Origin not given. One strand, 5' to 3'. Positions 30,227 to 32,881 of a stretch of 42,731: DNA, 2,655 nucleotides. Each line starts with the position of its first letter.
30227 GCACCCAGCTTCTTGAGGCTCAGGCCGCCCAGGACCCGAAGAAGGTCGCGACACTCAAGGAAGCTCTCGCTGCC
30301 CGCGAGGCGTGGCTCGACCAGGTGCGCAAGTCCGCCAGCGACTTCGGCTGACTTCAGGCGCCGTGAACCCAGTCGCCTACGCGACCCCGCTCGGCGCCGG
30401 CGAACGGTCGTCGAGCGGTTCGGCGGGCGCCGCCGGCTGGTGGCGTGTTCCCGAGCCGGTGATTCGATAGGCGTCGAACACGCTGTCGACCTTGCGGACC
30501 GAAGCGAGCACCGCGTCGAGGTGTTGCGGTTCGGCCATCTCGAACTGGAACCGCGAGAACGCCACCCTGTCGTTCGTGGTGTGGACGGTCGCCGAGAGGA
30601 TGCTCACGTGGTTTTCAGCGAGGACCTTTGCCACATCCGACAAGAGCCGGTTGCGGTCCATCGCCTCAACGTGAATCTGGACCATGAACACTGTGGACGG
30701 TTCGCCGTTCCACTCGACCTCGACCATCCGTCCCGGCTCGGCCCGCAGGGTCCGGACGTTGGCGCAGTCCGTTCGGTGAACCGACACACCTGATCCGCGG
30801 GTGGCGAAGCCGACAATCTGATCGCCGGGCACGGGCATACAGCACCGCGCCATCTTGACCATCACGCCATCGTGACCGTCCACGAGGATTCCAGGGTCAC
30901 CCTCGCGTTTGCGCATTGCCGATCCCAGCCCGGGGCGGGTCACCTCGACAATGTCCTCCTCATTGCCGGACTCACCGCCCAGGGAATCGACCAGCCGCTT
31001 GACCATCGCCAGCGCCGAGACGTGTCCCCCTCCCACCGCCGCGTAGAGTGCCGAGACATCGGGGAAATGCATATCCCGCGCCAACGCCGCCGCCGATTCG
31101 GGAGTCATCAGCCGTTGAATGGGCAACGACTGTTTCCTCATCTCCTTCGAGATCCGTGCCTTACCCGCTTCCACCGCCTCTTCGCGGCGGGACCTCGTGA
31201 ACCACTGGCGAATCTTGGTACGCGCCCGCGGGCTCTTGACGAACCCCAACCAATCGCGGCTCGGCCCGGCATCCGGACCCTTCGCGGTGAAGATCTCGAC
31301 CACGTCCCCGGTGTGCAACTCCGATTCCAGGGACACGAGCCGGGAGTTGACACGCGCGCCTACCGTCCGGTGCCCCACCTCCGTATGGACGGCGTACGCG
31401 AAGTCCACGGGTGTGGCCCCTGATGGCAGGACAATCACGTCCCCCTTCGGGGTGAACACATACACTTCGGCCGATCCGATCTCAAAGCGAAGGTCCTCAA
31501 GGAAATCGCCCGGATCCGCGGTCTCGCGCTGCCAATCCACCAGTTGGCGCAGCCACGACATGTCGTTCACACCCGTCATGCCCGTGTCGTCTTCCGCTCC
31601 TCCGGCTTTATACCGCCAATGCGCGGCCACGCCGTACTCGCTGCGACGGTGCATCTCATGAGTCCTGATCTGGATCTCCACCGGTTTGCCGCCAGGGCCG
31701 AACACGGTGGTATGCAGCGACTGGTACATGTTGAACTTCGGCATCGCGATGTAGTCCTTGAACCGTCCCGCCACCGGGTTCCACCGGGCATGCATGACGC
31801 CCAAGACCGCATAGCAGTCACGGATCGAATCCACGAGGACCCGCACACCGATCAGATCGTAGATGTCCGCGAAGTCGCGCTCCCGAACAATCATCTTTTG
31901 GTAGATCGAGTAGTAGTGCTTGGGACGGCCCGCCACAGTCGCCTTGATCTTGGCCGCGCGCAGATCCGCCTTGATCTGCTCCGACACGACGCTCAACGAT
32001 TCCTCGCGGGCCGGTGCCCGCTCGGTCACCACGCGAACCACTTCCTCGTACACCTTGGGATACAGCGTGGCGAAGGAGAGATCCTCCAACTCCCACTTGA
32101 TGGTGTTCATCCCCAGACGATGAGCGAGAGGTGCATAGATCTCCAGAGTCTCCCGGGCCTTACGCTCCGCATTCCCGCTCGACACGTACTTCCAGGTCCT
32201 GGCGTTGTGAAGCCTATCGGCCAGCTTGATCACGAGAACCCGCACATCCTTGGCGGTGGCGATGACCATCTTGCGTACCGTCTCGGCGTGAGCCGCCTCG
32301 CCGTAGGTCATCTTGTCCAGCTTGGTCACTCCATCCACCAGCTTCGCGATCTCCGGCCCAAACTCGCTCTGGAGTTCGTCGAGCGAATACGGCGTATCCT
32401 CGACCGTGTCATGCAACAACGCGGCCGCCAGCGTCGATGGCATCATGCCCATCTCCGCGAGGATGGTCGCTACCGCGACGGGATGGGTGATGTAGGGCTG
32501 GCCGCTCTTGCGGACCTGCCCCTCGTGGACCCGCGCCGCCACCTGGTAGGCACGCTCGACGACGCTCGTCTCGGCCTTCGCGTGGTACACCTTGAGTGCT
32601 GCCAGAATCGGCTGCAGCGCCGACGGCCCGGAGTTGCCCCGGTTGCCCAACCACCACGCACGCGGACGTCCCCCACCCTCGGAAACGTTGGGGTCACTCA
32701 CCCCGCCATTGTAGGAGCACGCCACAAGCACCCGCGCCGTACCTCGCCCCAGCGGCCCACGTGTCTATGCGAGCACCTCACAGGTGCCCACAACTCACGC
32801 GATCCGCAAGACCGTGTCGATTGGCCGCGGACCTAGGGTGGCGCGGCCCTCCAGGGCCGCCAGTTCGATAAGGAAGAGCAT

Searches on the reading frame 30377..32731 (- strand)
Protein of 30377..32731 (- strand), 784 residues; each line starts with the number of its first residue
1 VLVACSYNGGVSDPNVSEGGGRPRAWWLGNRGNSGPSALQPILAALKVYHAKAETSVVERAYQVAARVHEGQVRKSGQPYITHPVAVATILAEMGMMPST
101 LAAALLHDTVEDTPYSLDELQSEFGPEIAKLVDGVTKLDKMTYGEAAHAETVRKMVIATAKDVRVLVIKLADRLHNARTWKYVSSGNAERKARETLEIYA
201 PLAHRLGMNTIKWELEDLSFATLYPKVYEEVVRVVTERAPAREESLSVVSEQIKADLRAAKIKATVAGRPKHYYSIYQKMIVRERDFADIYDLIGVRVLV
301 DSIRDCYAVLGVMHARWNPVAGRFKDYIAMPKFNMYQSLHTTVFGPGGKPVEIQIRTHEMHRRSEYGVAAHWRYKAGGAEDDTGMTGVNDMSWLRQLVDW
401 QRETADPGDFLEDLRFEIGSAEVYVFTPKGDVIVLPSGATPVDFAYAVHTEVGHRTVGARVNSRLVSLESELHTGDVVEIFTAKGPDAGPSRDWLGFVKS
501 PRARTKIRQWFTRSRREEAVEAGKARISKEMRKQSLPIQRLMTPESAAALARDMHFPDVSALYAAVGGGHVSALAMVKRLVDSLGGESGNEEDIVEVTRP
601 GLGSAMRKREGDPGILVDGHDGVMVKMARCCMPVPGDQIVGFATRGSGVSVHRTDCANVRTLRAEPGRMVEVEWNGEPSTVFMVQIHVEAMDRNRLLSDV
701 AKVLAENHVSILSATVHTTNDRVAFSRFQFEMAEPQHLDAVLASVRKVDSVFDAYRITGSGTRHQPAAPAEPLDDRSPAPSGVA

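Call 25: search_protein_families(library=pfam, proteins=[window:30377-32731:-], max_evalue=0.001)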
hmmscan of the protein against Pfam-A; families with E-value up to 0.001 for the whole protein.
window:30377-32731:- (784 aa): 7 families
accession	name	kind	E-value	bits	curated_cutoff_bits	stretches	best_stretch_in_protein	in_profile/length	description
PF13328.12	HD_4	-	1.1e-46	158.8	27.2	1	61-208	1-155/156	HD domain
PF04607.23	RelA_SpoT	-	1.7e-42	144.7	27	1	268-377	1-111/113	Region found in RelA / SpoT proteins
PF02824.27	TGS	-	6.2e-23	81.1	22.2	1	423-482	1-60/60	TGS domain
PF13291.12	ACT_4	-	1.2e-14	55.2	27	1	680-756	3-80/80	ACT domain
PF01966.28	HD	-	1e-11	45.6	22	1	80-176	1-115/116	HD domain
PF01842.31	ACT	-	2e-08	34.3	27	1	688-748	5-64/66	ACT domain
PF19296.4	RelA_AH_RIS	-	3e-07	31.1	23.8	1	502-665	8-181/185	RelA/SpoT, AH and RIS domains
